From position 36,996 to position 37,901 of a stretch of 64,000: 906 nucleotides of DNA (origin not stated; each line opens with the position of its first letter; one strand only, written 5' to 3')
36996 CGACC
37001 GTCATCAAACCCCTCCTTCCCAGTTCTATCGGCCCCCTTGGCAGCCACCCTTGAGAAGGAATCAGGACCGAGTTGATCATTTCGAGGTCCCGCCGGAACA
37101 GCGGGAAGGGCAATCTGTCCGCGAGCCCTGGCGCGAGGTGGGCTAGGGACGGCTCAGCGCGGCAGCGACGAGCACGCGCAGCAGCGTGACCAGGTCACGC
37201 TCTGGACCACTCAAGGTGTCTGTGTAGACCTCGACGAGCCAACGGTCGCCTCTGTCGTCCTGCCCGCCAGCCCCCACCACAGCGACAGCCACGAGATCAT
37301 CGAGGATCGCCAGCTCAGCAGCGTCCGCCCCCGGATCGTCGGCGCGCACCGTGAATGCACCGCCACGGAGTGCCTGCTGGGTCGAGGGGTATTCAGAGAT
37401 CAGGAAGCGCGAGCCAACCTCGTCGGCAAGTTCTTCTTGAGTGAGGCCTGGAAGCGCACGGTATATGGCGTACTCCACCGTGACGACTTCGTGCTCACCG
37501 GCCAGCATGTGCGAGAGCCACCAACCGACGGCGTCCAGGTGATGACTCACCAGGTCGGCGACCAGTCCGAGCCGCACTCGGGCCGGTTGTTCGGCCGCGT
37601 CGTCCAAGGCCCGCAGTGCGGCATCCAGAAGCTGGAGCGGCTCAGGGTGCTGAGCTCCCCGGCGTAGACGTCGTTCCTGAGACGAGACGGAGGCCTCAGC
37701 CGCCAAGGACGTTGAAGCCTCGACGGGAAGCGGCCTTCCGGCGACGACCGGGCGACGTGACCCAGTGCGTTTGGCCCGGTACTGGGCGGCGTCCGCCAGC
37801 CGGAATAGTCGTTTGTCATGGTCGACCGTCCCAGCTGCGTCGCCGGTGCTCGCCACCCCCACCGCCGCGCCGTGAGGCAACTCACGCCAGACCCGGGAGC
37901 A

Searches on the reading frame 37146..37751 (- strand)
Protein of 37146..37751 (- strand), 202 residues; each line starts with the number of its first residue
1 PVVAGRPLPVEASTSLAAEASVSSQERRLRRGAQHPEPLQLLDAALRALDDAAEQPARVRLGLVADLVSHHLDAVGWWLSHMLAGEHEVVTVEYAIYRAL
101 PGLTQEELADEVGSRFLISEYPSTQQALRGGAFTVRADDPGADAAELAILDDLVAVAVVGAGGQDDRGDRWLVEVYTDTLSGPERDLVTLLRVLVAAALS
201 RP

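Call 15: search_protein_families(library=pfam, alignment_id=A3, max_evalue=10)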
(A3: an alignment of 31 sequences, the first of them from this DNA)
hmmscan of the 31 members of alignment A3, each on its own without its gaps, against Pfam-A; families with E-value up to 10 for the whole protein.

A. member 1, seq(202 aa): 1 family
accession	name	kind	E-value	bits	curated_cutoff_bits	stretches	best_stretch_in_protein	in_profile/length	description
PF01381.28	HTH_3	-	0.2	12.1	23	1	97-113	4-20/55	Helix-turn-helix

B. families by the number of members that match (of 31 scanned): 10 families
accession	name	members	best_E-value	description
PF00990.26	GGDEF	3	3.1e-21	Diguanylate cyclase, GGDEF domain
PF12840.13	HTH_20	1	0.015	Helix-turn-helix domain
PF17853.6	GGDEF_2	1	0.023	GGDEF-like domain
PF04545.22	Sigma70_r4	1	0.036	Sigma-70, region 4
PF09722.15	Xre_MbcA_ParS_C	1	0.088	Antitoxin Xre/MbcA/ParS C-terminal toxin-binding domain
PF08072.16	BDHCT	1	0.11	BDHCT (NUC031) domain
PF22291.1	DUF6964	1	0.13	Family of unknown function (DUF6964)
PF03452.20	Anp1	1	0.15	Anp1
PF16524.11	RisS_PPD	1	0.17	Periplasmic domain of Sensor histidine kinase RisS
PF01381.28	HTH_3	1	0.2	Helix-turn-helix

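Call 20: find_related_loci(query=A3, collection=genome_contigs, flank=6000)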
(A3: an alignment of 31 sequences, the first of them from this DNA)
Query A3 (202 aa) in genome_contigs; peptide patterns used: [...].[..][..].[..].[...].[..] (x = any residue, [..] = any of these).
323 stretches matched a pattern; 18 encode a relative of the query (tblastn E <= 1e-3); 16 distinct loci.
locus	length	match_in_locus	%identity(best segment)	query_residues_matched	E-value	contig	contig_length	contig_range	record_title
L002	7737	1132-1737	89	1-202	1e-106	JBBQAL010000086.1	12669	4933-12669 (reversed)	MAG: Candidatus Nanopelagicales bacterium isolate Co_metawrap_1463 Cmw_1463_k141_21772196_length_12669_cov_11.8651, whol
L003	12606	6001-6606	88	1-202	3e-106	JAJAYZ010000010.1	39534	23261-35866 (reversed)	MAG: Actinomycetes bacterium isolate CAN_BIN24 c_000000016233, whole genome shotgun sequence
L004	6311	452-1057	89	1-202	6e-106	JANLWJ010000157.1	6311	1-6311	MAG: Actinomycetes bacterium isolate OTE_20_metabat_391 OTE_20_k141_2112128, whole genome shotgun sequence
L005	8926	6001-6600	81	1-200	1e-101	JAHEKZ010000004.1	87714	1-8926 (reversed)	MAG: Actinomycetes bacterium isolate Ww60 NODE_324_length_87714_cov_15.462480, whole genome shotgun sequence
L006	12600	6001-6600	77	1-200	1e-97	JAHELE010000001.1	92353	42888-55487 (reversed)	MAG: Actinomycetes bacterium isolate Ww61 NODE_289_length_92353_cov_4.071613, whole genome shotgun sequence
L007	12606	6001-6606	73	1-202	1e-89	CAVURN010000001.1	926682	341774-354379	MAG: uncultured Actinomycetota bacterium isolate MFD09730.bin.2.141 genome assembly, contig: contig_10387, whole genome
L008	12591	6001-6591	68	1-198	5e-79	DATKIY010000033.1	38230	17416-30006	MAG TPA_asm: Actinomycetes bacterium isolate SMAG_U14616 k141_1827973, whole genome shotgun sequence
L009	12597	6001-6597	49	1-199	2e-53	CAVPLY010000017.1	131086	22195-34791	MAG: uncultured Actinomycetota bacterium isolate MFD09779.bin.3.245 genome assembly, contig: contig_60549, whole genome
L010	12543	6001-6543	51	1-181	2e-53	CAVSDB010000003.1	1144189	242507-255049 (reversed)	MAG: uncultured Actinomycetota bacterium isolate MFD02134.bin.1.166 genome assembly, contig: contig_9440, whole genome s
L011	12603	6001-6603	49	1-199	5e-53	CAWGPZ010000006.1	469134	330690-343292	MAG: uncultured Actinomycetota bacterium isolate MFD09779.bin.1.42 genome assembly, contig: contig_20521, whole genome s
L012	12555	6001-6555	50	1-186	5e-51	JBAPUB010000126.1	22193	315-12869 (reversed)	MAG: Actinomycetes bacterium isolate MFD02847_ilm_asm_bin1 k127_215654, whole genome shotgun sequence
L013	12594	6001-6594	54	1-199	4e-50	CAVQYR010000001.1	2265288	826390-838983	MAG: uncultured Actinomycetota bacterium isolate MFD00032.bin.1.47 genome assembly, contig: contig_15627, whole genome s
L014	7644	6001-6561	47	1-187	7e-49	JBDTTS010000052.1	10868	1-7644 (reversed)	MAG: Actinomycetes bacterium isolate cluster3_bin.301 NODE_27095_length_10868_cov_5.403773, whole genome shotgun sequenc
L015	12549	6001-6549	45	1-181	2e-46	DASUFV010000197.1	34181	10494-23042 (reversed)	MAG TPA_asm: Actinomycetes bacterium isolate SMAG_U1388 k141_767525, whole genome shotgun sequence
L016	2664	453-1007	39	1-186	6e-32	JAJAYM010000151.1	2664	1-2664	MAG: Actinomycetes bacterium isolate CAN_BIN10 c_000000082395, whole genome shotgun sequence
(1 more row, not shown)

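Call 21: predict_structure(alignment_id=A3)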
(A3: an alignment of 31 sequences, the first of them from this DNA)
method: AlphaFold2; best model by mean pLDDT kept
length: 202 residues; sequences in the alignment: 31
mean_pLDDT: 87.1   pTM: 0.78
mean pLDDT of the five models: 87.1, 85.9, 85.7, 84.6, 84.0
residues with pLDDT >= 90: 138; 70-90: 28; 50-70: 33; < 50: 3
segments of 3 or more residues with pLDDT < 50: none
pLDDT, mean of each block of 10 residues (from residue 1): 57 57 55 68 96 96 98 96 97 91 80 92 97 96 93 94 97 97 91 97 68
secondary structure, 60 per line:
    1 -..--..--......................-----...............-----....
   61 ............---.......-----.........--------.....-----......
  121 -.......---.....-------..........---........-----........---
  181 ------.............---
elements in order: H10-31 H37-51 H57-72 E76-82 E88-96 H105-109 E115-117 H122-128 E132-136 H144-153 E157-164 E170-177 H187-199

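Call 23: fold_search(model_id=the predicted structure, library=pdb)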
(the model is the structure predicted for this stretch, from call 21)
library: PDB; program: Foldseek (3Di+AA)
matches with E <= 10: 1218; with E <= 0.001: 214
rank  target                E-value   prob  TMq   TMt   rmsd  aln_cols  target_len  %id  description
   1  6oap_A                7.0e-07  1.00  0.61  0.43   9.2       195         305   11  Crystal structure of a dual sensor histidine kinase in the green-light absorbing Pg state (released 2019-09-18)
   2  6ob8_A                1.0e-06  1.00  0.61  0.42   9.2       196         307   12  Crystal structure of a dual sensor histidine kinase in green light illuminated state (released 2019-09-18)
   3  6oaq_B                2.7e-06  1.00  0.59  0.42  11.3       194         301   12  Crystal structure of a dual sensor histidine kinase in BeF3- bound state (released 2019-09-18)
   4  6ob8_B                2.7e-06  1.00  0.58  0.40  10.7       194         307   11  Crystal structure of a dual sensor histidine kinase in green light illuminated state (released 2019-09-18)
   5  6oap_B                3.8e-06  1.00  0.58  0.41  11.2       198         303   13  Crystal structure of a dual sensor histidine kinase in the green-light absorbing Pg state (released 2019-09-18)
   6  3w2z                  5.5e-06  1.00  0.57  0.64   4.3       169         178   11  Crystal structure of the cyanobacterial protein (released 2013-01-30)
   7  6sax_A                7.9e-06  1.00  0.54  0.38   6.3       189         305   10  Chromophore binding domain of bacteriophytochrome linked diguanylyl cyclase from Idiomarina species A28L (Pr-state mon (released 2019-12-11)
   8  2ool_B                1.0e-05  1.00  0.59  0.42   5.1       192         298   10  Crystal structure of the chromophore-binding domain of an unusual bacteriophytochrome RpBphP3 from R. palustris (released 2007-07-10)
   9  4z1w                  1.1e-05  1.00  0.57  0.39   4.7       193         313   14  CRYSTAL STRUCTURE OF MONOMERIC BACTERIOPHYTOCHROME mutant D207L Y263F From Synchrotron (released 2016-01-20)
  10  6saw_A                1.1e-05  1.00  0.54  0.38   6.5       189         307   10  Chromophore binding domain of bacteriophytochrome linked diguanylyl cyclase from Idiomarina species A28L (dimeric Pfr- (released 2019-12-11)
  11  6oza_A                1.2e-05  1.00  0.54  0.59   4.9       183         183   13  Crystal structure of the phycocyanobilin-bound GAF domain from a cyanobacterial phytochrome (released 2020-05-20)
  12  7z9e                  1.4e-05  1.00  0.56  0.39   4.4       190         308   15  Deinococcus radiodurans BphP PAS-GAF H260A/Y263F mutant (released 2022-08-10)
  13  5viv                  1.4e-05  1.00  0.56  0.39   6.4       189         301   13  Crystal structure of monomeric near-infrared fluorescent protein miRFP670 (released 2017-06-21)
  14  9er4_A                1.4e-05  1.00  0.49  0.35   7.1       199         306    9  Room temperature structure of Glycine max phyA in Pr (released 2025-01-08)
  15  6oaq_A                1.4e-05  1.00  0.59  0.42   9.0       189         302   12  Crystal structure of a dual sensor histidine kinase in BeF3- bound state (released 2019-09-18)
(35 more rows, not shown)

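Call 24: search_protein_representatives(alignment_id=A3)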
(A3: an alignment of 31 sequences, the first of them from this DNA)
Query: 31 sequences, 253 profile positions. Proteins with E-value up to 0.001 (for the whole library): 735; up to 1e-10: 361; up to 1e-30: 105. The best 150 are listed.
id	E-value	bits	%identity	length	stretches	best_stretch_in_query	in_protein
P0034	8.9e-106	369.3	-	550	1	4-248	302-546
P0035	1.7e-96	338.9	-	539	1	3-249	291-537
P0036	6.6e-85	300.9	-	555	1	4-250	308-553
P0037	3.1e-81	288.9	-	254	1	4-247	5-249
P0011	6.5e-80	284.6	-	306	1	6-249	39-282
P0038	4.8e-79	281.7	-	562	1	3-248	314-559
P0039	9.5e-78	277.5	-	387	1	3-248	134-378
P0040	9.0e-76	271.0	-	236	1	15-248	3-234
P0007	4.6e-75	268.7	-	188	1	66-248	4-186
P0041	6.2e-73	261.7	-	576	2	3-249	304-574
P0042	3.4e-71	256.0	-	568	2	5-248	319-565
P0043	1.8e-69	250.4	-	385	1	3-248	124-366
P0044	1.1e-67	244.5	-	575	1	3-249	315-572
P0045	2.4e-65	236.9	-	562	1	6-250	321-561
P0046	3.2e-65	236.5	-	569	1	3-247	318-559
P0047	1.2e-64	234.6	-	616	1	6-246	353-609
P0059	8.3e-56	205.6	-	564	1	5-249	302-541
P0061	2.3e-54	200.9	-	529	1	6-250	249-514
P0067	2.9e-51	190.7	-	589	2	5-250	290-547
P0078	2.6e-47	177.8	-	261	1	23-248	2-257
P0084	5.4e-44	166.9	-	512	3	96-236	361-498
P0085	1.7e-43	165.3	-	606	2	107-248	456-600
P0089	2.9e-43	164.5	-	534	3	5-130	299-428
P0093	4.0e-41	157.5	-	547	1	6-250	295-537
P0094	3.8e-39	151.0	-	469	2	116-248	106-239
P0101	5.4e-36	140.7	-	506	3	106-247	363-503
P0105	1.8e-34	135.7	-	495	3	105-245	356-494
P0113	2.8e-33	131.8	-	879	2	23-245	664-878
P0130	5.2e-31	124.4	-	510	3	113-240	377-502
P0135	6.6e-30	120.7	-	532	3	103-248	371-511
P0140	2.9e-29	118.6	-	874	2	7-247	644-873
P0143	5.6e-29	117.7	-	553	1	6-249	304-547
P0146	1.0e-28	116.9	-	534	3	102-247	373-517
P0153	5.5e-27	111.2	-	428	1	21-247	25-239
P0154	6.1e-27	111.0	-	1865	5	152-200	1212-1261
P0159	1.2e-26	110.0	-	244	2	101-228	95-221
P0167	8.8e-26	107.2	-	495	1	4-247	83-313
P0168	1.3e-25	106.6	-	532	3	113-235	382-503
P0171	2.9e-25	105.6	-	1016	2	20-244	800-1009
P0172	3.1e-25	105.4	-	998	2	7-245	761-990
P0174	4.2e-25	105.0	-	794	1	6-251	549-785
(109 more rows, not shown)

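Call 25: search_protein_families(library=pfam, proteins=[P0094, P0153, P0167, P0159, P0113, P0140, P0171, P0172, P0174, P0154], max_evalue=0.001)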
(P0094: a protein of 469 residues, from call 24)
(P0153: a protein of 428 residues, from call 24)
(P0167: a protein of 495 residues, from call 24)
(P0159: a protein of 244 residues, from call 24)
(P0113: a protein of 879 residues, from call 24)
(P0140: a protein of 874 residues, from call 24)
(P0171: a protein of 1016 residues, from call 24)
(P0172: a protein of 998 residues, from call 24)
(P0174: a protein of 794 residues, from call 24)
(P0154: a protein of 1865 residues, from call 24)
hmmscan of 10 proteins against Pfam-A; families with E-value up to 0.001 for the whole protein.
P0094 (469 aa): 0 families

P0153 (428 aa): 2 families
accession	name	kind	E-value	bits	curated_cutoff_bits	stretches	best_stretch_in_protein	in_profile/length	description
PF13185.12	GAF_2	-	1.2e-15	58.4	28.6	1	267-409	2-135/136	GAF domain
PF01590.32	GAF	-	3.3e-15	57.2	22.4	1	271-409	4-133/133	GAF domain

P0167 (495 aa): 4 families
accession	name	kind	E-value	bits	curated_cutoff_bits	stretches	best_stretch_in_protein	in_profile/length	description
PF00990.26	GGDEF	-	2.6e-23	83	23.8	1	1-120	33-159/161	Diguanylate cyclase, GGDEF domain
PF13185.12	GAF_2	-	9.6e-18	65.1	28.6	1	347-479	3-135/136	GAF domain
PF01590.32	GAF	-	4.3e-17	63.3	22.4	1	349-479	3-133/133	GAF domain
PF13492.12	GAF_3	-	4.5e-06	27.5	27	1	349-481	3-129/129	GAF domain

P0159 (244 aa): 0 families

P0113 (879 aa): 6 families
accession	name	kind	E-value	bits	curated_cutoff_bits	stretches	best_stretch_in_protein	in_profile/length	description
PF00990.26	GGDEF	-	1.2e-33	116.6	23.8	1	534-685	1-159/161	Diguanylate cyclase, GGDEF domain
PF13487.12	HD_5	-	6.5e-30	104.5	27.2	1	167-320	10-166/170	HD domain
PF01966.28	HD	-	1.9e-18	67.3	22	1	172-293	2-116/116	HD domain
PF01590.32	GAF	-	6e-13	49.9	22.4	1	380-521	2-133/133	GAF domain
PF13185.12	GAF_2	-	4.1e-08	34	28.6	1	377-521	1-135/136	GAF domain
PF13492.12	GAF_3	-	0.00079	20.3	27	0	380-521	2-127/129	GAF domain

P0140 (874 aa): 6 families
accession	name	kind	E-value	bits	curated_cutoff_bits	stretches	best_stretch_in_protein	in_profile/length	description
PF00990.26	GGDEF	-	8.4e-32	110.6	23.8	1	527-678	1-159/161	Diguanylate cyclase, GGDEF domain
PF13487.12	HD_5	-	8.5e-32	110.7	27.2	1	155-315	3-166/170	HD domain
PF01590.32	GAF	-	8e-24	85.1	22.4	2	375-514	3-133/133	GAF domain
PF13185.12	GAF_2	-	1.1e-19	71.4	28.6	2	372-514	2-135/136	GAF domain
PF13492.12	GAF_3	-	1.7e-18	67.7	27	2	374-514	2-127/129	GAF domain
PF01966.28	HD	-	6.1e-17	62.4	22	1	166-288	1-116/116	HD domain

P0171 (1016 aa): 5 families
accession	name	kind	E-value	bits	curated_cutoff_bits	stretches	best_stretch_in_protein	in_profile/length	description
PF00563.25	EAL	-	9.6e-61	205.6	31.3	1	55-292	3-236/236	EAL domain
PF00990.26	GGDEF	-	2.6e-28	99.3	23.8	1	669-823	1-159/161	Diguanylate cyclase, GGDEF domain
PF01590.32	GAF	-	8.3e-12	46.2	22.4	1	519-656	7-133/133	GAF domain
PF13185.12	GAF_2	-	2.6e-11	44.3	28.6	1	517-656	7-135/136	GAF domain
PF13492.12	GAF_3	-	9.7e-07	29.7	27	1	520-658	8-129/129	GAF domain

P0172 (998 aa): 3 families
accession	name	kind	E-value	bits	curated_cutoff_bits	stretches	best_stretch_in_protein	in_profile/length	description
PF00563.25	EAL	-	1.7e-56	191.7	31.3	1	44-281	4-235/236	EAL domain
PF00990.26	GGDEF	-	8.9e-32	110.5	23.8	1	650-794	4-158/161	Diguanylate cyclase, GGDEF domain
PF01590.32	GAF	-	3.5e-08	34.5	22.4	1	492-634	2-133/133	GAF domain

P0174 (794 aa): 7 families
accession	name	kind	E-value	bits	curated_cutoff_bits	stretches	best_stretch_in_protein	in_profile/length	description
PF13487.12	HD_5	-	1.2e-35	123.2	27.2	1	56-217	6-170/170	HD domain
PF00990.26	GGDEF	-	1.5e-32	113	23.8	1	433-585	1-160/161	Diguanylate cyclase, GGDEF domain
PF01966.28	HD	-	5.5e-14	52.9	22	1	67-183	4-113/116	HD domain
PF01590.32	GAF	-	2.2e-10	41.6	22.4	1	278-420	2-133/133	GAF domain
PF13185.12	GAF_2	-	4.2e-07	30.7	28.6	1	275-420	1-135/136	GAF domain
PF13492.12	GAF_3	-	4.6e-05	24.3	27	1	277-420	1-127/129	GAF domain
PF09106.17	SelB-wing_2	-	0.00045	20.7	22.3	0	202-228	19-45/57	Elongation factor SelB, winged helix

P0154 (1865 aa): 11 families
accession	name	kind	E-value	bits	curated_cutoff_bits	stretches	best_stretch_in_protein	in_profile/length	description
PF01590.32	GAF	-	7.8e-94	311.7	22.4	8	987-1132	2-133/133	GAF domain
PF13185.12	GAF_2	-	6.3e-91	302.1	28.6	7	462-600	11-136/136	GAF domain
PF13492.12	GAF_3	-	2.6e-60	202.9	27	7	631-771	2-129/129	GAF domain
PF02518.31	HATPase_c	-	1.6e-30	106.3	26.4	1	1625-1739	2-110/111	Histidine kinase-, DNA gyrase B-, and HSP90-like ATPase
PF00512.31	HisKA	-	1.3e-21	76.8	26.9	1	1511-1578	2-66/66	His Kinase A (phospho-acceptor) domain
PF15714.11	SpoVT_C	-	1.2e-16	61.3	27.5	0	690-763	50-121/128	Stage V sporulation protein T C-terminal, transcription factor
PF00072.30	Response_reg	-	1.7e-13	51.2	30.2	1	1746-1854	1-110/111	Response regulator receiver domain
PF13426.13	PAS_9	-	4.4e-06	27.3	27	1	37-124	5-93/103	PAS domain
PF03472.21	Autoind_bind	-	6.4e-06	26.2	23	0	687-763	60-146/149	Autoinducer binding domain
PF11849.14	DUF3369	-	5.5e-05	23.9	27.2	0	385-432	122-168/168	Domain of unknown function (DUF3369)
PF15916.11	DUF4743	-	0.00043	20.8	25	0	1086-1115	16-45/118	Domain of unknown function (DUF4743)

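Call 26: list_cluster_members(proteins=[P0034, P0036, P0041, P0047, P0059, P0067, P0093, P0113, P0171, P0143])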
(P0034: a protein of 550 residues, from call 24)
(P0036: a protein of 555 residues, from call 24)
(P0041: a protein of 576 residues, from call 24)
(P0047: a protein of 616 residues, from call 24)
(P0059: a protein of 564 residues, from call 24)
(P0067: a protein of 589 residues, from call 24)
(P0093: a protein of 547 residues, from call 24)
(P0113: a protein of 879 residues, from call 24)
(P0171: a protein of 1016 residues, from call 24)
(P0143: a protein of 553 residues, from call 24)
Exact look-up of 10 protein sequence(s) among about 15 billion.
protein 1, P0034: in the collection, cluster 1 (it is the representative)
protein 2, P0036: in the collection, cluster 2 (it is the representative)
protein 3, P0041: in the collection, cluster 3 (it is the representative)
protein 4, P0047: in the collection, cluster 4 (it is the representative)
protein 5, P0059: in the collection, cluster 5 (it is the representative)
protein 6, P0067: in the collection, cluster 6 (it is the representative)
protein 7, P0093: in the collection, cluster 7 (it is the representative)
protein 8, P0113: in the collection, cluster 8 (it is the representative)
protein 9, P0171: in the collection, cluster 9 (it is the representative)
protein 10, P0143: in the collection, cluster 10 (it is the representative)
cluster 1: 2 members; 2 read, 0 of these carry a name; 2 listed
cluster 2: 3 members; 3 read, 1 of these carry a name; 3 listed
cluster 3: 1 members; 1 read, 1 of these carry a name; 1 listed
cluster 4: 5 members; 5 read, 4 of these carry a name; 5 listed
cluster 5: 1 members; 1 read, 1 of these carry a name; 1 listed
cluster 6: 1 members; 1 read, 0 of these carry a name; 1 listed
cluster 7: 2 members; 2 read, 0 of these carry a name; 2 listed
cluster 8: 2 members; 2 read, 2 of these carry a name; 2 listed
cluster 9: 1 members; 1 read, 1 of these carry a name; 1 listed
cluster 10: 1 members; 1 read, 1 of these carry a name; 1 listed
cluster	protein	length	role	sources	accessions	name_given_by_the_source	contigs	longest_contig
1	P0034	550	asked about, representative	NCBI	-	-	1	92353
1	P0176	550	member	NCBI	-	-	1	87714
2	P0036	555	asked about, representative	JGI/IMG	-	diguanylate cyclase (GGDEF)-like protein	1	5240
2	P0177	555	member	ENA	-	-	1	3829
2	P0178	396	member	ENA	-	-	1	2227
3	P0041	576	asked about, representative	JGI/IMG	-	diguanylate cyclase (GGDEF)-like protein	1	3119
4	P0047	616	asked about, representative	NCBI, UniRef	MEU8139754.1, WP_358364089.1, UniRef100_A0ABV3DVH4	sensor domain-containing diguanylate cyclase [Streptodolium elevatio] | Sensor domain-containing diguanylate cyclase n=1 Tax=Streptodolium elevatio TaxID=3157996 ...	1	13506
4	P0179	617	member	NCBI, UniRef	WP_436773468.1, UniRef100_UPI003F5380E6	sensor domain-containing diguanylate cyclase [Yinghuangia sp. YIM S09857] | sensor domain-containing diguanylate cyclase n=1 Tax=Yinghuangia sp. YIM S09857 ...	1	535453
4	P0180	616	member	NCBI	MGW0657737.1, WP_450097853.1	sensor domain-containing diguanylate cyclase [Streptodolium elevatio]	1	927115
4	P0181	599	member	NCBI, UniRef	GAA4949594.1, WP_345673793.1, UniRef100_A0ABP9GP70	hypothetical protein GCM10023205_07630 [Yinghuangia aomiensis] | GGDEF domain-containing protein n=1 Tax=Yinghuangia aomiensis TaxID=676205 ...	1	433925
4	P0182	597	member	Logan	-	-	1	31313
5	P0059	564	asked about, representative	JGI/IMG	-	diguanylate cyclase (GGDEF)-like protein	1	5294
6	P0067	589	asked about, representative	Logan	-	-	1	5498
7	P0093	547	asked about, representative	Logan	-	-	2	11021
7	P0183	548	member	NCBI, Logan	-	-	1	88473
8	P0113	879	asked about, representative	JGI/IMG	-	diguanylate cyclase (GGDEF)-like protein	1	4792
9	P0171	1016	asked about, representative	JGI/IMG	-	diguanylate cyclase (GGDEF)-like protein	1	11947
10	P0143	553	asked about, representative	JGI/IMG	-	diguanylate cyclase (GGDEF)-like protein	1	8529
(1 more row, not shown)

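Call 36: list_cluster_members(proteins=[P0084, P0085, P0089, P0101, P0105, P0130, P0135, P0146, P0168, P0061])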
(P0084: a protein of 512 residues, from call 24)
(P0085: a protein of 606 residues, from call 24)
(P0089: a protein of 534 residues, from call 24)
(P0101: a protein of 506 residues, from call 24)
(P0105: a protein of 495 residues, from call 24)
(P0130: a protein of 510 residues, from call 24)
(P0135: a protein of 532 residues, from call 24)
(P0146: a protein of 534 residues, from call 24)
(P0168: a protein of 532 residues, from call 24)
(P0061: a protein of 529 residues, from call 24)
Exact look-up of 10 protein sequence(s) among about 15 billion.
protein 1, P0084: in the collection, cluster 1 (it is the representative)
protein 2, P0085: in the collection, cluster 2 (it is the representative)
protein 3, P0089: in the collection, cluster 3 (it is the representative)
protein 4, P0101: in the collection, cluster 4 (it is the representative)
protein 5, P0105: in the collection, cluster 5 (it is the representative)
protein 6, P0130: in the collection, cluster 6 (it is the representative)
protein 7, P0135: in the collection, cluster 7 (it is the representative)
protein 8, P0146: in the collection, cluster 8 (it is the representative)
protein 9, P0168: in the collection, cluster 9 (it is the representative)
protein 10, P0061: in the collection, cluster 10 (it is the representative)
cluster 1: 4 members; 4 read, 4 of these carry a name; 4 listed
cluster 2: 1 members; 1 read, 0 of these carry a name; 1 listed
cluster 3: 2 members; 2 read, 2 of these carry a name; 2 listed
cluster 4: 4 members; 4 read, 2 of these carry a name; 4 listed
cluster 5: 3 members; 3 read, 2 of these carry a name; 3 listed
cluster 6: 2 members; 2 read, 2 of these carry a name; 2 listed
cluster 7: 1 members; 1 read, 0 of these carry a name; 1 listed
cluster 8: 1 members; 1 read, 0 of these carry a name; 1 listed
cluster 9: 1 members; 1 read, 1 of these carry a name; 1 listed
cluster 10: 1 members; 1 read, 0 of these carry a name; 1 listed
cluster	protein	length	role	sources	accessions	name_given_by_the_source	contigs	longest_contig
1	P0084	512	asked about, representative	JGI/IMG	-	diguanylate cyclase (GGDEF)-like protein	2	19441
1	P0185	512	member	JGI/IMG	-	diguanylate cyclase (GGDEF)-like protein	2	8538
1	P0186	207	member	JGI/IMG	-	hypothetical protein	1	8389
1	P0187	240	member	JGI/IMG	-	hypothetical protein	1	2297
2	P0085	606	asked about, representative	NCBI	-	-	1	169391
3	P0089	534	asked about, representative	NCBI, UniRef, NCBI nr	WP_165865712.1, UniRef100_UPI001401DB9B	GGDEF domain-containing protein [Vallicoccus soli] | GGDEF domain-containing protein n=1 Tax=Vallicoccus soli TaxID=2339232 RepID=UPI001401DB9B | sensor domain-containing diguanylate cyclase [Vallicoccus soli]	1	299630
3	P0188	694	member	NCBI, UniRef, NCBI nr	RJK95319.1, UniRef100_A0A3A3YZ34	sensor domain-containing diguanylate cyclase [Vallicoccus soli] | Sensor domain-containing diguanylate cyclase n=1 Tax=Vallicoccus soli TaxID=2339232 ...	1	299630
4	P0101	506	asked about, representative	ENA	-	-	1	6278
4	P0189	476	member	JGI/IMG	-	diguanylate cyclase (GGDEF)-like protein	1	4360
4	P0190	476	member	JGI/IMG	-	diguanylate cyclase (GGDEF)-like protein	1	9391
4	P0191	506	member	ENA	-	-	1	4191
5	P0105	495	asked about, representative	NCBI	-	-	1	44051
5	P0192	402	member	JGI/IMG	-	diguanylate cyclase (GGDEF)-like protein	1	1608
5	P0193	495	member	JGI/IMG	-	diguanylate cyclase (GGDEF)-like protein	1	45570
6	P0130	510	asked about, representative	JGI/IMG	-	diguanylate cyclase (GGDEF)-like protein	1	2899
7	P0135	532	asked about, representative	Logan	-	-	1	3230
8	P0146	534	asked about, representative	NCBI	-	-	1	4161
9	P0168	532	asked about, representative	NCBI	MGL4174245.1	MAG: diguanylate cyclase domain-containing protein [Actinomycetota bacterium]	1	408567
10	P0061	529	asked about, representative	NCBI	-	-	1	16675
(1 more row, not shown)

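Call 47: find_encoding_contigs(protein=P0078, flank=4000, max_places=2)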
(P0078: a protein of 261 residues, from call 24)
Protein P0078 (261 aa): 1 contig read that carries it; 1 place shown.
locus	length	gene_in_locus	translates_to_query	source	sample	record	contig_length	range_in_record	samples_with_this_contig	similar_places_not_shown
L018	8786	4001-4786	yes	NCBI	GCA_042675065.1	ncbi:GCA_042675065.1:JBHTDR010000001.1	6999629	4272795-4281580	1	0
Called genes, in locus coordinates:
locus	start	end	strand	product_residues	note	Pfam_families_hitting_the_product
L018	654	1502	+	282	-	PF03099:BPL_LplA_LipB, PF02237:BPL_C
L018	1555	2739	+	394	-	PF16701:Ad_Cy_reg (weak), PF00211:Guanylate_cyc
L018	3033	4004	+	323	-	PF01590:GAF, PF13492:GAF_3 (faint), PF00990:GGDEF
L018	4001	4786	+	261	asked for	-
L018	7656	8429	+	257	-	PF01418:HTH_6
